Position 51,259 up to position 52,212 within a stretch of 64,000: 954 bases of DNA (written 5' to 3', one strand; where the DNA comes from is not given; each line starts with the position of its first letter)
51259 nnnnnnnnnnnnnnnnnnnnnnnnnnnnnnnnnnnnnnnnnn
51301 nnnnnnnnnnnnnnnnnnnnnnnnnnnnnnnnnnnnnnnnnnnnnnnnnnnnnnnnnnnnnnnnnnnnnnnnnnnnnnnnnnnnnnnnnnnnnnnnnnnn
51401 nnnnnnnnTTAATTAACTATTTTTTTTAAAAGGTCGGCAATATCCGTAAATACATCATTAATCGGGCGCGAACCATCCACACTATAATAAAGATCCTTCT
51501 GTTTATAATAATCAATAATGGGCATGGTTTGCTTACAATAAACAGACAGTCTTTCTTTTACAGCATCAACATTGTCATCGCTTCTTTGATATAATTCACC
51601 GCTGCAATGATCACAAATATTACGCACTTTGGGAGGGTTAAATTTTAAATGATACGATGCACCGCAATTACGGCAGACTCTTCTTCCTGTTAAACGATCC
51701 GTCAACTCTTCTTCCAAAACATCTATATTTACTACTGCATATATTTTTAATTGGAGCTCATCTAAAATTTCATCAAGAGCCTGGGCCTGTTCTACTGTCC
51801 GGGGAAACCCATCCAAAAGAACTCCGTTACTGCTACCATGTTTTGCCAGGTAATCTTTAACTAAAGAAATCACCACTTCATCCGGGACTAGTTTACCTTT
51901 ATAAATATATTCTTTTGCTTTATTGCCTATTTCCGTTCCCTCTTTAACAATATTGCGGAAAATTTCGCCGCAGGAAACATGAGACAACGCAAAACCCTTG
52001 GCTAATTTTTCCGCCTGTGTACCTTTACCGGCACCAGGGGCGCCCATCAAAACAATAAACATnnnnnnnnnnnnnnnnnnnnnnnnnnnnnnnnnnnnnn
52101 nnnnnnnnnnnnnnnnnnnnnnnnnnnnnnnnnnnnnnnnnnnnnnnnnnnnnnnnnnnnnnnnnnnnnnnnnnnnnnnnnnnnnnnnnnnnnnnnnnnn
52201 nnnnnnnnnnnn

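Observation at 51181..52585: Stand-alone, lower-GC adenylate kinase gene bracketed by two directly repeated MITE copies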

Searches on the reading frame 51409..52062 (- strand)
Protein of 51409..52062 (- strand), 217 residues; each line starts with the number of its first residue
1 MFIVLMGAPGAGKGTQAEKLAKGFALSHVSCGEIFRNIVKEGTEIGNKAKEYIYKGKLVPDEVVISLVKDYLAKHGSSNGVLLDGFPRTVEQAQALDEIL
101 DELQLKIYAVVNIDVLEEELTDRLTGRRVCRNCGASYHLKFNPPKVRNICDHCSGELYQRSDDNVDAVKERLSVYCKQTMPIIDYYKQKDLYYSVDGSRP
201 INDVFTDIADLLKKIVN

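Call 9: search_protein_families(library=ncbifam, proteins=[window:51409-52062:-])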
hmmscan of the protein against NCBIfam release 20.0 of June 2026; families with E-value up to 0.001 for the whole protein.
window:51409-52062:- (217 aa): 22 families
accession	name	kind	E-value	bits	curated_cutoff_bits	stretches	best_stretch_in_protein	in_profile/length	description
NF001380.0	PRK00279.1-2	equivalog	1.4e-90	302.4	251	1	1-214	1-214/216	adenylate kinase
TIGR01351.1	adk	subfamily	9.7e-78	260.6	168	1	3-212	2-211/212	adenylate kinase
NF001382.0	PRK00279.1-4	equivalog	1.6e-67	227.2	334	1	1-215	1-211/212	adenylate kinase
NF001381.0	PRK00279.1-3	equivalog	5.7e-65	218.6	187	1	1-214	1-187/188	adenylate kinase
NF001379.0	PRK00279.1-1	equivalog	1.5e-64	217.3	268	1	1-212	1-215/216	adenylate kinase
NF011103.0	PRK14530.1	equivalog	2e-61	207.3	294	1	3-213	6-212/215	adenylate kinase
NF001385.0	PRK00279.2-3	equivalog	5.5e-59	199.3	315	1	2-213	6-212/213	adenylate kinase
NF001387.0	PRK00279.2-5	equivalog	2.6e-57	194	373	1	1-217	1-215/224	adenylate kinase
NF001386.0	PRK00279.2-4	equivalog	1.6e-56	191.4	256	1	2-210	4-213/220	adenylate kinase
NF002700.0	PRK02496.1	equivalog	7.4e-55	185.5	262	2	3-127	4-128/184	adenylate kinase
NF001383.0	PRK00279.2-1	equivalog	4.3e-54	183.4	225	1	1-213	1-210/212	adenylate kinase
NF011100.0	PRK14527.1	equivalog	5.1e-52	176.2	154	1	3-212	9-190/191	adenylate kinase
NF011099.0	PRK14526.1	equivalog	3.3e-51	173.9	223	1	1-214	1-209/211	adenylate kinase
NF011101.0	PRK14528.1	equivalog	1.2e-49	168.5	195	2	3-129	4-130/187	adenylate kinase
NF010381.0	PRK13808.1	equivalog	1.6e-49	169.1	426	2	1-127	1-127/335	adenylate kinase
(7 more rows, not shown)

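Call 10: search_protein_families(library=pfam, proteins=[window:51409-52062:-])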
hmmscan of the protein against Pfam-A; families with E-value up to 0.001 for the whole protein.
window:51409-52062:- (217 aa): 6 families
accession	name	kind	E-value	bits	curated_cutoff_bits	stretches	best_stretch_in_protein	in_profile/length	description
PF00406.28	ADK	-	2.7e-54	183.8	26.8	1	5-190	1-150/151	Adenylate kinase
PF13207.12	AAA_17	-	2.6e-27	96.2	27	1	6-128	1-123/136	AAA domain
PF05191.20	ADK_lid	-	8.4e-19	67.6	26.6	1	127-162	1-36/36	Adenylate kinase, active site lid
PF13238.12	AAA_18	-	6.1e-08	33.6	29.4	1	3-128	1-112/128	AAA domain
PF13521.12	AAA_28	-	2.5e-05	25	27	1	3-62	2-59/164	AAA domain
PF13671.12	AAA_33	-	0.00089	20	27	0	3-128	2-119/143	AAA domain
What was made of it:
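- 51409..52062 (-): adk, zinc-lid (long) adenylate kinase, 217 aa. It is the ancestral syntenic copy but is fast-evolving in this species. NF001380 302 bits, Pfam ADK and ADK_lid (calls 9, 10).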

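Call 12: find_encoding_contigs(protein=window:51409-52062:-, flank=10000, max_places=6)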
Protein window:51409-52062:- (217 aa): 1 contig read that carries it; 1 place shown.
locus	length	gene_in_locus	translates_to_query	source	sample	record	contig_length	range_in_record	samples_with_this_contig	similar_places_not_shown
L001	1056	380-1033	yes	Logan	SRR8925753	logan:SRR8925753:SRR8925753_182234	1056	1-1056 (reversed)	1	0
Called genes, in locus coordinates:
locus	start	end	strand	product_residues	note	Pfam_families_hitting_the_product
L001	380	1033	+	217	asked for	PF00406:ADK, PF13207:AAA_17, PF13238:AAA_18 (weak), PF13521:AAA_28 (faint), PF05191:ADK_lid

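Call 13: find_homologous_proteins(query=window:51409-52062:-)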
Query window:51409-52062:- (217 aa): 8000 proteins with E <= 0.001 among 8000 candidates; the best 120 are listed.
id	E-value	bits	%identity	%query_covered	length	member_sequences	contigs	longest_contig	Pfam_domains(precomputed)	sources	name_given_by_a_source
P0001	6.1e-141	485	100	100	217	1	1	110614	PF00406.30,PF05191.21,PF13521.13,PF13207.13,PF13238.13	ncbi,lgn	-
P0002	6.0e-103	361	74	99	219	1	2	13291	PF17213.10,PF00406.30,PF05191.21,PF13671.13,PF13207.13,PF13238.13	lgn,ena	-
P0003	6.3e-103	361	75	100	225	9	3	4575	PF17213.10,PF00406.30,PF05191.21,PF13671.13,PF13207.13,PF13238.13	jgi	jgi:adenylate kinase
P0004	6.7e-102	358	74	99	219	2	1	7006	PF17213.10,PF00406.30,PF05191.21,PF13671.13,PF13207.13,PF13238.13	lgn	-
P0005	2.2e-101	356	73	99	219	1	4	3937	PF17213.10,PF00406.30,PF05191.21,PF13671.13,PF13207.13,PF13238.13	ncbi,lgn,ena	-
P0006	3.5e-101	355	73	99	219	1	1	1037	PF17213.10,PF00406.30,PF05191.21,PF13671.13,PF13207.13,PF13238.13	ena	-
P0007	6.4e-101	354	73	99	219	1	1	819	PF17213.10,PF00406.30,PF05191.21,PF13671.13,PF13207.13,PF13238.13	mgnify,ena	mgnify:CR=1 FL=1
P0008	2.6e-100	352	73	98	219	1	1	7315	PF17213.10,PF00406.30,PF05191.21,PF13671.13,PF13207.13,PF13238.13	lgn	-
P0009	7.6e-100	351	72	99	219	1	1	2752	PF00406.30,PF05191.21,PF13671.13,PF13207.13,PF13238.13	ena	-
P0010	9.1e-100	351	73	99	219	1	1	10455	PF17213.10,PF00406.30,PF05191.21,PF13671.13,PF13207.13,PF13238.13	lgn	-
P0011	5.0e-99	348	71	98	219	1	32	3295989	PF17213.10,PF00406.30,PF05191.21,PF13671.13,PF13207.13,PF13238.13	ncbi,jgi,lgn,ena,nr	ncbi:MAG TPA: adenylate kinase [Firmicutes bacterium]|jgi:adenylate kinase|nr:adenylate kinase [Baci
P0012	2.5e-98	346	71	98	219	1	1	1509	PF17213.10,PF00406.30,PF05191.21,PF13671.13,PF13207.13,PF13238.13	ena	-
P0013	4.0e-98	345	72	99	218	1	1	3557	PF17213.10,PF00406.30,PF05191.21,PF13671.13,PF13207.13,PF13238.13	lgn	-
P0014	6.4e-98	345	71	99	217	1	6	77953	PF00406.30,PF05191.21,PF13671.13,PF13207.13,PF13238.13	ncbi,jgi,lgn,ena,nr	ncbi:MAG: adenylate kinase [Firmicutes bacterium]|nr:adenylate kinase [Bacillota bacterium]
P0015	5.6e-96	338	67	99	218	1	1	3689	PF17213.10,PF00406.30,PF05191.21,PF13671.13,PF13207.13,PF13238.13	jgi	-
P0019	4.4e-95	335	67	99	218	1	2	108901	PF17213.10,PF00406.30,PF05191.21,PF13671.13,PF13207.13,PF13238.13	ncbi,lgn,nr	ncbi:MAG: adenylate kinase [Dethiobacter sp.]|nr:MAG: adenylate kinase [Dethiobacter sp.]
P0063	3.2e-86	306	62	100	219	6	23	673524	PF17213.10,PF00406.30,PF05191.21,PF13671.13,PF13207.13,PF13238.13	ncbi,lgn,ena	ncbi:MAG: adenylate kinase [Dethiobacteria bacterium]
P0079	8.1e-78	279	59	100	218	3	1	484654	PF17213.10,PF00406.30,PF05191.21,PF13207.13,PF13238.13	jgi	jgi:adenylate kinase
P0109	2.8e-74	267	58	99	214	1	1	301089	PF00406.30,PF05191.21,PF13207.13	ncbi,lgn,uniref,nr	ncbi:adenylate kinase [Desulfurispora thermophila]|uniref:adenylate kinase n=1 Tax=Desulfurispora th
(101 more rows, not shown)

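Call 14: find_encoding_contigs(protein=P0011, flank=6000, max_places=2)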
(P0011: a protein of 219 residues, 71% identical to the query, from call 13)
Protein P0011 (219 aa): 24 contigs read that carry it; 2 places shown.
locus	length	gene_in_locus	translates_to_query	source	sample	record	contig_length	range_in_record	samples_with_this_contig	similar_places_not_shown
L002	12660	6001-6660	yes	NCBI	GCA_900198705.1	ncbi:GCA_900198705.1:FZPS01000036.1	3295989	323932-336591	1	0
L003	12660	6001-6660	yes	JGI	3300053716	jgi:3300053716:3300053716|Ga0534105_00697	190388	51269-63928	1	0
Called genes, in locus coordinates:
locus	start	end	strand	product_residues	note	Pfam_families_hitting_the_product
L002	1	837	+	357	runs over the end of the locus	PF01073:3Beta_HSD (weak), PF01370:Epimerase, PF02719:Polysacc_synt_2, PF04321:RmlD_sub_bind, PF07993:NAD_binding_4 (faint), PF16363:GDP_Man_Dehyd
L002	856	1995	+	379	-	-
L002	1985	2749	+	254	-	-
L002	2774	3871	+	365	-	PF01041:DegT_DnrJ_EryC1, PF01053:Cys_Met_Meta_PP (weak)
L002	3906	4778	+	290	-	PF00483:NTP_transferase, PF12804:NTP_transf_3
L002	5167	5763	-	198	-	PF06866:DUF1256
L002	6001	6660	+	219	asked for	PF00406:ADK, PF13207:AAA_17, PF13238:AAA_18, PF13671:AAA_33, PF17213:Hydin_ADK (faint), PF05191:ADK_lid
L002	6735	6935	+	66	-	PF06107:DUF951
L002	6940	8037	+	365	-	PF01926:MMR_HSR1, PF02421:FeoB_N (faint), PF06071:YchF-GTPase_C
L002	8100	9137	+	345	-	PF01594:AI-2E_transport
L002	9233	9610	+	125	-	PF01250:Ribosomal_S6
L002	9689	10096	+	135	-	PF00436:SSB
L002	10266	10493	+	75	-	PF01084:Ribosomal_S18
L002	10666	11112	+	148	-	PF01281:Ribosomal_L9_N, PF03948:Ribosomal_L9_C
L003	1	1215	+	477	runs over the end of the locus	PF10396:TrmE_N, PF12631:MnmE_helical, PF00071:Ras (weak), PF00350:Dynamin_N (faint), PF01926:MMR_HSR1, PF02421:FeoB_N (weak), PF08477:Roc (faint)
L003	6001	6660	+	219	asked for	PF00406:ADK, PF13207:AAA_17, PF13238:AAA_18, PF13671:AAA_33, PF17213:Hydin_ADK (faint), PF05191:ADK_lid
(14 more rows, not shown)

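Call 15: find_encoding_contigs(protein=P0002, flank=6000, max_places=2)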
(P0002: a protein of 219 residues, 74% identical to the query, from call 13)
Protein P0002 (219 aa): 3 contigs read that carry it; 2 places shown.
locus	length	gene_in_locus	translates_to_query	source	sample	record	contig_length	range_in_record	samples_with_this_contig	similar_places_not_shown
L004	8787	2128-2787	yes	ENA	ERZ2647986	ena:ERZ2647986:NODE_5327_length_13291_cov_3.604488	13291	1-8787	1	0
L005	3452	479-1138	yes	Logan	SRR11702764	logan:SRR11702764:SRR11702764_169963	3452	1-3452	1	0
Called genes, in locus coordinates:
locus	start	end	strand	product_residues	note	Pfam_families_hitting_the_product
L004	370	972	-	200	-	PF06866:DUF1256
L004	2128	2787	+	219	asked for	PF00406:ADK, PF13207:AAA_17, PF13238:AAA_18 (weak), PF13671:AAA_33 (weak), PF17213:Hydin_ADK (faint), PF05191:ADK_lid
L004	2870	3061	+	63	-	PF06107:DUF951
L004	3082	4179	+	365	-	PF01926:MMR_HSR1, PF02421:FeoB_N (faint), PF06071:YchF-GTPase_C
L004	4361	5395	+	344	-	PF01594:AI-2E_transport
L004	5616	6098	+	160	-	PF01250:Ribosomal_S6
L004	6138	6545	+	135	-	PF00436:SSB, PF22657:SSB_1 (weak)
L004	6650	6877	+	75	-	PF01084:Ribosomal_S18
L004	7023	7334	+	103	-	PF12643:MazG-like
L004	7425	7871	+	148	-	PF01281:Ribosomal_L9_N, PF03948:Ribosomal_L9_C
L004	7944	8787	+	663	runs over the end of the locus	PF13191:AAA_16 (faint), PF00158:Sigma54_activat, PF01078:Mg_chelatase, PF00004:AAA, PF07728:AAA_5, PF13401:AAA_22 (weak), PF05362:Lon_C, PF13541:ChlI, +1 more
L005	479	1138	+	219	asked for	PF00406:ADK, PF13207:AAA_17, PF13238:AAA_18 (weak), PF13671:AAA_33 (weak), PF17213:Hydin_ADK (faint), PF05191:ADK_lid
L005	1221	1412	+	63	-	PF06107:DUF951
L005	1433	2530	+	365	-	PF01926:MMR_HSR1, PF02421:FeoB_N (faint), PF06071:YchF-GTPase_C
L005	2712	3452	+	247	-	?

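Call 16: find_encoding_contigs(protein=P0014, flank=6000, max_places=2)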
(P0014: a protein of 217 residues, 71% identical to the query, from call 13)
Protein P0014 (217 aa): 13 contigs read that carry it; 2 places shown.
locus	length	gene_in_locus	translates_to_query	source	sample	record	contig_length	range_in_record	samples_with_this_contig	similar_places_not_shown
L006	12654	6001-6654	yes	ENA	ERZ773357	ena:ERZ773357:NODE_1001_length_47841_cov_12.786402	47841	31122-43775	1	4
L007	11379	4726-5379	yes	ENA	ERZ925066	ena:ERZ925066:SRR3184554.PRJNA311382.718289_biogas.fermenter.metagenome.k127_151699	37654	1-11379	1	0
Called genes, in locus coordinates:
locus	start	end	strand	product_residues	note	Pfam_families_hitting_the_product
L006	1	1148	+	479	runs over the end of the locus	PF10396:TrmE_N, PF12631:MnmE_helical, PF01926:MMR_HSR1, PF02421:FeoB_N (weak)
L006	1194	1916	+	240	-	PF02527:GidB, PF13847:Methyltransf_31 (weak)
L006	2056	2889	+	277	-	PF02195:ParB_N, PF17762:HTH_ParB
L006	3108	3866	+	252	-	PF00142:Fer4_NifH (weak), PF01656:CbiA, PF02374:ArsA_ATPase, PF06564:CBP_BcsQ, PF09140:MipZ (weak), PF10609:ParA, PF13614:AAA_31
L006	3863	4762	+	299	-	PF02195:ParB_N, PF17762:HTH_ParB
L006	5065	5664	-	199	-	PF06866:DUF1256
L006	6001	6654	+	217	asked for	PF00406:ADK, PF13207:AAA_17, PF13238:AAA_18, PF13671:AAA_33 (faint), PF05191:ADK_lid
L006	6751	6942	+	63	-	PF06107:DUF951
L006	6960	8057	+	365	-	PF01926:MMR_HSR1, PF02421:FeoB_N (faint), PF06071:YchF-GTPase_C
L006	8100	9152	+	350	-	PF01594:AI-2E_transport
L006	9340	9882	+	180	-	PF01250:Ribosomal_S6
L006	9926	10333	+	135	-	PF00436:SSB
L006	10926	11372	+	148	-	PF01281:Ribosomal_L9_N, PF03948:Ribosomal_L9_C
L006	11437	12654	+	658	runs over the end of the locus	PF00158:Sigma54_activat, PF01078:Mg_chelatase, PF05496:RuvB_N (faint), PF00004:AAA, PF07728:AAA_5, PF13401:AAA_22 (weak), PF05362:Lon_C, PF13541:ChlI, +1 more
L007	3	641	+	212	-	?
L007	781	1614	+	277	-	PF02195:ParB_N, PF17762:HTH_ParB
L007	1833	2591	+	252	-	PF00142:Fer4_NifH (weak), PF01656:CbiA, PF02374:ArsA_ATPase, PF06564:CBP_BcsQ, PF09140:MipZ (weak), PF10609:ParA, PF13614:AAA_31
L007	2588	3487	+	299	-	PF02195:ParB_N, PF17762:HTH_ParB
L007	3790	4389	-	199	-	PF06866:DUF1256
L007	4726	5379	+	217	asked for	PF00406:ADK, PF13207:AAA_17, PF13238:AAA_18, PF13671:AAA_33 (faint), PF05191:ADK_lid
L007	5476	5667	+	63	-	PF06107:DUF951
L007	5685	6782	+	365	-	PF01926:MMR_HSR1, PF02421:FeoB_N (faint), PF06071:YchF-GTPase_C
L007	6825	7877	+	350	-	PF01594:AI-2E_transport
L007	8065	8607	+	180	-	PF01250:Ribosomal_S6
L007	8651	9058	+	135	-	PF00436:SSB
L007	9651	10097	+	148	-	PF01281:Ribosomal_L9_N, PF03948:Ribosomal_L9_C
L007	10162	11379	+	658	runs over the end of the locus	PF00158:Sigma54_activat, PF01078:Mg_chelatase, PF05496:RuvB_N (faint), PF00004:AAA, PF07728:AAA_5, PF13401:AAA_22 (weak), PF05362:Lon_C, PF13541:ChlI, +1 more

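Call 22: find_encoding_contigs(protein=P0019, flank=5000, max_places=1)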
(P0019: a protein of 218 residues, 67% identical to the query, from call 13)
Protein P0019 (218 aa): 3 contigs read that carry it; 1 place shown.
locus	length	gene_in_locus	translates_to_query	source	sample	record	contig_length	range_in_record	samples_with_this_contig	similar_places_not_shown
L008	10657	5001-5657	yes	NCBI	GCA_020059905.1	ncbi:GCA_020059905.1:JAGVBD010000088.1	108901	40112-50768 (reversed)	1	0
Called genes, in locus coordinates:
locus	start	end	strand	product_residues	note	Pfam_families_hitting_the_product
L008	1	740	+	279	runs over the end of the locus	PF02195:ParB_N, PF17762:HTH_ParB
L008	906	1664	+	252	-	PF00142:Fer4_NifH (weak), PF01656:CbiA, PF02374:ArsA_ATPase, PF06564:CBP_BcsQ, PF09140:MipZ (weak), PF10609:ParA, PF13614:AAA_31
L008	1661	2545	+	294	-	PF02195:ParB_N, PF17762:HTH_ParB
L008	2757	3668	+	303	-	PF01551:Peptidase_M23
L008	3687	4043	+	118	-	PF04519:Bactofilin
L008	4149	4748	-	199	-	PF06866:DUF1256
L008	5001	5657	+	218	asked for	PF00406:ADK, PF13207:AAA_17, PF13238:AAA_18 (weak), PF13671:AAA_33 (faint), PF17213:Hydin_ADK (faint), PF05191:ADK_lid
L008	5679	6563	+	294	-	PF21088:MS_channel_1st, PF00924:MS_channel_2nd, PF21082:MS_channel_3rd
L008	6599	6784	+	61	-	PF06107:DUF951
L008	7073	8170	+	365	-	PF01926:MMR_HSR1, PF02421:FeoB_N (faint), PF06071:YchF-GTPase_C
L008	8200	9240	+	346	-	PF01594:AI-2E_transport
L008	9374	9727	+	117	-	PF01250:Ribosomal_S6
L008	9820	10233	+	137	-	PF00436:SSB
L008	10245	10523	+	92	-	PF01084:Ribosomal_S18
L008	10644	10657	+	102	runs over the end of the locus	PF12643:MazG-like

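Call 23: find_encoding_contigs(protein=P0063, flank=5000, max_places=1)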
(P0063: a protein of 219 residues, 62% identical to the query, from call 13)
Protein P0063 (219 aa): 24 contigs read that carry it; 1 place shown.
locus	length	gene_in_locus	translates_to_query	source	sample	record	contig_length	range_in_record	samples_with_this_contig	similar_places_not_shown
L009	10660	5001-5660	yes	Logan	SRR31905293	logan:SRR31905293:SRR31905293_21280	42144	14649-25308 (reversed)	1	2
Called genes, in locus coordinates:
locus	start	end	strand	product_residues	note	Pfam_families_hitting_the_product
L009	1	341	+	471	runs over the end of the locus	PF10396:TrmE_N, PF00350:Dynamin_N (faint), PF12631:MnmE_helical, PF03193:RsgA_GTPase (faint), PF01926:MMR_HSR1, PF02421:FeoB_N (weak)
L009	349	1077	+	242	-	PF02527:GidB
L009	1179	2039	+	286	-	PF02195:ParB_N, PF17762:HTH_ParB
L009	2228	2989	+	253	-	PF00142:Fer4_NifH, PF01656:CbiA, PF02374:ArsA_ATPase (weak), PF06564:CBP_BcsQ, PF09140:MipZ (faint), PF10609:ParA, PF13614:AAA_31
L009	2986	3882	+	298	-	PF02195:ParB_N, PF17762:HTH_ParB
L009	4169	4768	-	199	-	PF06866:DUF1256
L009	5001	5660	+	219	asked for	PF00406:ADK, PF13207:AAA_17, PF13238:AAA_18 (weak), PF13671:AAA_33, PF17213:Hydin_ADK (faint), PF05191:ADK_lid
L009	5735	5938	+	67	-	PF06107:DUF951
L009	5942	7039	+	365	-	PF01926:MMR_HSR1, PF02421:FeoB_N (weak), PF06071:YchF-GTPase_C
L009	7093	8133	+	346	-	PF01594:AI-2E_transport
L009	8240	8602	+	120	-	PF01250:Ribosomal_S6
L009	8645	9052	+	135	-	PF00436:SSB, PF22657:SSB_1 (weak)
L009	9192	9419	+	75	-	PF01084:Ribosomal_S18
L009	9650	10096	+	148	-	PF01281:Ribosomal_L9_N, PF03948:Ribosomal_L9_C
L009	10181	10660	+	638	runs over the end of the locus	PF00158:Sigma54_activat, PF01078:Mg_chelatase, PF05496:RuvB_N (faint), PF13191:AAA_16 (faint), PF00004:AAA, PF07728:AAA_5 (weak), PF05362:Lon_C, PF13541:ChlI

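Call 24: find_encoding_contigs(protein=P0109, flank=5000, max_places=1)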
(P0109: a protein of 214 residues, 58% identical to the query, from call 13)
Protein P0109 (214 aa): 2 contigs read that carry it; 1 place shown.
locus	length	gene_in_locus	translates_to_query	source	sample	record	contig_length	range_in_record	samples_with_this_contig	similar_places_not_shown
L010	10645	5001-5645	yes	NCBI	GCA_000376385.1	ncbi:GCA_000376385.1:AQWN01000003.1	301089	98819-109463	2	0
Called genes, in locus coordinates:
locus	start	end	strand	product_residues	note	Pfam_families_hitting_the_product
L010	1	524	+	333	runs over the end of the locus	PF19568:Spore_III_AA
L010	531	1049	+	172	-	PF09548:Spore_III_AB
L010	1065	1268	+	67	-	PF06686:SpoIIIAC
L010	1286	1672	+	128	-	PF06686:SpoIIIAC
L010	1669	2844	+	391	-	PF09546:Spore_III_AE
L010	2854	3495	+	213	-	PF09581:Spore_III_AF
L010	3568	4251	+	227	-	-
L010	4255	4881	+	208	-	PF12685:SpoIIIAH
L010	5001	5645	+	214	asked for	PF00406:ADK, PF13207:AAA_17, PF05191:ADK_lid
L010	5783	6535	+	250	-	PF01209:Ubie_methyltran (weak), PF13489:Methyltransf_23, PF08241:Methyltransf_11, PF08242:Methyltransf_12, PF13649:Methyltransf_25, PF13847:Methyltransf_31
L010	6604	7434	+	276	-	PF01048:PNP_UDP_1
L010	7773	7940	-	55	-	-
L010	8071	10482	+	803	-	PF00403:HMA, PF00122:E1-E2_ATPase, PF00702:Hydrolase, PF12710:HAD (weak)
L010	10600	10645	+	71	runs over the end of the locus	PF19803:DUF6286 (weak), PF00403:HMA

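Call 25: find_related_loci(query=window:51409-52062:-, collection=genome_contigs, flank=10000)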
Query window:51409-52062:- (217 aa) in genome_contigs; peptide patterns used: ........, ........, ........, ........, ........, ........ (x = any residue, [..] = any of these).
331 stretches matched a pattern; 50 encode a relative of the query (tblastn E <= 1e-3); 50 distinct loci.
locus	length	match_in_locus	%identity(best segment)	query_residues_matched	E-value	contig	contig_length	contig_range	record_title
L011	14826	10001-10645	71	1-215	5e-105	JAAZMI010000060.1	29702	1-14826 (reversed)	MAG: Bacillota bacterium isolate AS23ysBPME_345 50647_AS23, whole genome shotgun sequence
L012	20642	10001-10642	51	1-213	4e-71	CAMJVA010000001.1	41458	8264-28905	MAG: uncultured Enterococcus sp. isolate SRR14812344_bin.29_metaWRAP_v1.3_MAG genome assembly, contig: ERZ12298795.94, w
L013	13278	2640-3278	51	1-214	1e-66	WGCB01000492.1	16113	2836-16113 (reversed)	MAG: Caldilineaceae bacterium isolate S144_5 k151_398674, whole genome shotgun sequence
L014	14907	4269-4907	51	1-214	8e-66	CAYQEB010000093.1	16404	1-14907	MAG TPA_asm: uncultured Caldilineaceae bacterium isolate SRP163575_co1_77 genome assembly, contig: NODE_7569_length_1640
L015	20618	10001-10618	49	3-208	5e-65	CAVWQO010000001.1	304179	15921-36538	MAG: uncultured Solirubrobacterales bacterium isolate MFD04580.bin.1.75 genome assembly, contig: contig_12656, whole gen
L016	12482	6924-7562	48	1-213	1e-64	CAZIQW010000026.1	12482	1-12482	MAG TPA_asm: uncultured Dehalococcoidales bacterium isolate binchicken_co43_303 genome assembly, contig: NODE_9113_lengt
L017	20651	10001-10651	47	1-215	5e-62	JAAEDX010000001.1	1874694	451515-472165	Bombilactobacillus mellis strain ESL0449 Ga0326456_11, whole genome shotgun sequence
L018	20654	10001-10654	46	1-217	5e-62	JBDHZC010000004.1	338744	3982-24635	MAG: Armatimonadota bacterium isolate AS-MESO-3CA.311 NODE_61_length_338744_cov_10.369927, whole genome shotgun sequence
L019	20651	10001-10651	47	1-215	4e-62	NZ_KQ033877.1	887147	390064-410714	Bombilactobacillus mellis strain Hon2 Hon2_scaffold1, whole genome shotgun sequence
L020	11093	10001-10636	44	3-214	1e-58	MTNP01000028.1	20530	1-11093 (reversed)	MAG: Dehalococcoides sp. JdFR-54 JGI24020J35080_1000782, whole genome shotgun sequence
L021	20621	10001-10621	45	3-208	2e-57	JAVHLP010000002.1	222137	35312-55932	MAG: bacterium isolate Ess09-15 NODE_2_length_222137_cov_8.463455, whole genome shotgun sequence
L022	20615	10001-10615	45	1-208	2e-56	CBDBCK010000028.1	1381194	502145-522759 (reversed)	MAG: Dehalococcoidia bacterium isolate 2735045a-58c9-400a-bca5-5a16410cc720 genome assembly, contig: contig_28, whole ge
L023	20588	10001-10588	46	1-198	1e-55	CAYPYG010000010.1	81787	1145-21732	MAG TPA_asm: uncultured Elusimicrobiaceae bacterium isolate binchicken_co20_337 genome assembly, contig: NODE_785_length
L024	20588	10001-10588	46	1-198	3e-55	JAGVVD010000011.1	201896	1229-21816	MAG: Elusimicrobia bacterium isolate WAS_Bin_5 WAS_Bin_5_scaffold_72, whole genome shotgun sequence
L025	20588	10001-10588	45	1-198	1e-54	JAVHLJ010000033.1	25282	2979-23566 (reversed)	MAG: Elusimicrobiales bacterium isolate Ess09-09 NODE_33_length_25282_cov_12.353510, whole genome shotgun sequence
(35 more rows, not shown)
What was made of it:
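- Tried and rejected: Genome_contigs scan with the Adk (call 25).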
